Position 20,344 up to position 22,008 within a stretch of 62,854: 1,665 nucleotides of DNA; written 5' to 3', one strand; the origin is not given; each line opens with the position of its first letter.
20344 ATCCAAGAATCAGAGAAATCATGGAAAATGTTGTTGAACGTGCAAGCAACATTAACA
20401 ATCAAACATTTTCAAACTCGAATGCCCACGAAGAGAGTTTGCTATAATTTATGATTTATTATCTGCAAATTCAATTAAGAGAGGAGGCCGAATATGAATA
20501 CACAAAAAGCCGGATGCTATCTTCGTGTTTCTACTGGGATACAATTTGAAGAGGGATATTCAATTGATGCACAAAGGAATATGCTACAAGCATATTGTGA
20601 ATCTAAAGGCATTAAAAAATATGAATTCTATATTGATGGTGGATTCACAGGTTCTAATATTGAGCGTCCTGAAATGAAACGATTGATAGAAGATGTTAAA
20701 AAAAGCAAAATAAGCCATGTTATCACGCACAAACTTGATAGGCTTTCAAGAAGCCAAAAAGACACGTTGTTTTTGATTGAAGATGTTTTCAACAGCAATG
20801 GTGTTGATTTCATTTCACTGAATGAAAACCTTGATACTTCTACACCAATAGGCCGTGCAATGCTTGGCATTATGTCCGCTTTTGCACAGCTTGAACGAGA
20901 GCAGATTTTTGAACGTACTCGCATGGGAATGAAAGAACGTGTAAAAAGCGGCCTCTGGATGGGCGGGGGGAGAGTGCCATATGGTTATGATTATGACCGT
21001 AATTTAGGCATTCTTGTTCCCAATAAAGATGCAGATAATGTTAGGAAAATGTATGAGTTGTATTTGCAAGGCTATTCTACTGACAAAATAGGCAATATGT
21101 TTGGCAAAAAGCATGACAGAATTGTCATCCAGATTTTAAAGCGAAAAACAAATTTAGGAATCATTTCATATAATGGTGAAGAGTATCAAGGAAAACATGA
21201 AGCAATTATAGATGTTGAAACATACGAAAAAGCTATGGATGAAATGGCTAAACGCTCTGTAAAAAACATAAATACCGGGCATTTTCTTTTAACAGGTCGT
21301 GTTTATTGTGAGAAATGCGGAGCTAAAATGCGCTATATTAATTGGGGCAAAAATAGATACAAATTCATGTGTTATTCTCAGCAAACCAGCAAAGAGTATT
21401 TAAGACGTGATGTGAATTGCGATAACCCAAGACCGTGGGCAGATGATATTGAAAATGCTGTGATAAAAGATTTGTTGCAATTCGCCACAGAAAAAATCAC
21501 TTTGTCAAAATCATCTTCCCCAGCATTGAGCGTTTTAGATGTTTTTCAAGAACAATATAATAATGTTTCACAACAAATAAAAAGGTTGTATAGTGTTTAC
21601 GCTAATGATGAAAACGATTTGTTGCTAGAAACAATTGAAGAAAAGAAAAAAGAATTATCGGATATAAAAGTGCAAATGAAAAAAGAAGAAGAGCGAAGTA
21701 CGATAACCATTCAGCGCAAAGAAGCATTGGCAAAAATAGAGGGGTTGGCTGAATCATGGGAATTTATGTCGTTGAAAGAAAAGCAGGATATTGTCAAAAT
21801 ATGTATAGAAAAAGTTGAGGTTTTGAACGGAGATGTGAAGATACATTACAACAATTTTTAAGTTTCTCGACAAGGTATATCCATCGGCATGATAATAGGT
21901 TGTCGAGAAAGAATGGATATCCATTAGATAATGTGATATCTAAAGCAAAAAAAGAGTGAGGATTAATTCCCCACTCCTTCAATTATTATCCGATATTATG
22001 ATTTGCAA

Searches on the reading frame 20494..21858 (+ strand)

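Call 70: search_protein_families(library=pfam, proteins=[window:20494-21858:+], max_evalue=0.0001)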
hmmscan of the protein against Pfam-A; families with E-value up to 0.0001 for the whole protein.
window:20494-21858:+ (455 aa): 3 families
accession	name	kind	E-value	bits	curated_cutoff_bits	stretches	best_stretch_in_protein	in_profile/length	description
PF00239.26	Resolvase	-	3e-40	138.1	23.3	1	8-153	3-143/145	Resolvase, N terminal domain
PF13408.12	Zn_ribbon_recom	-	4.2e-11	43.5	25.3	1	265-327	1-57/58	Recombinase zinc beta ribbon domain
PF07508.19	Recombinase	-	2.5e-07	31.3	21.1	1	178-254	2-102/102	Recombinase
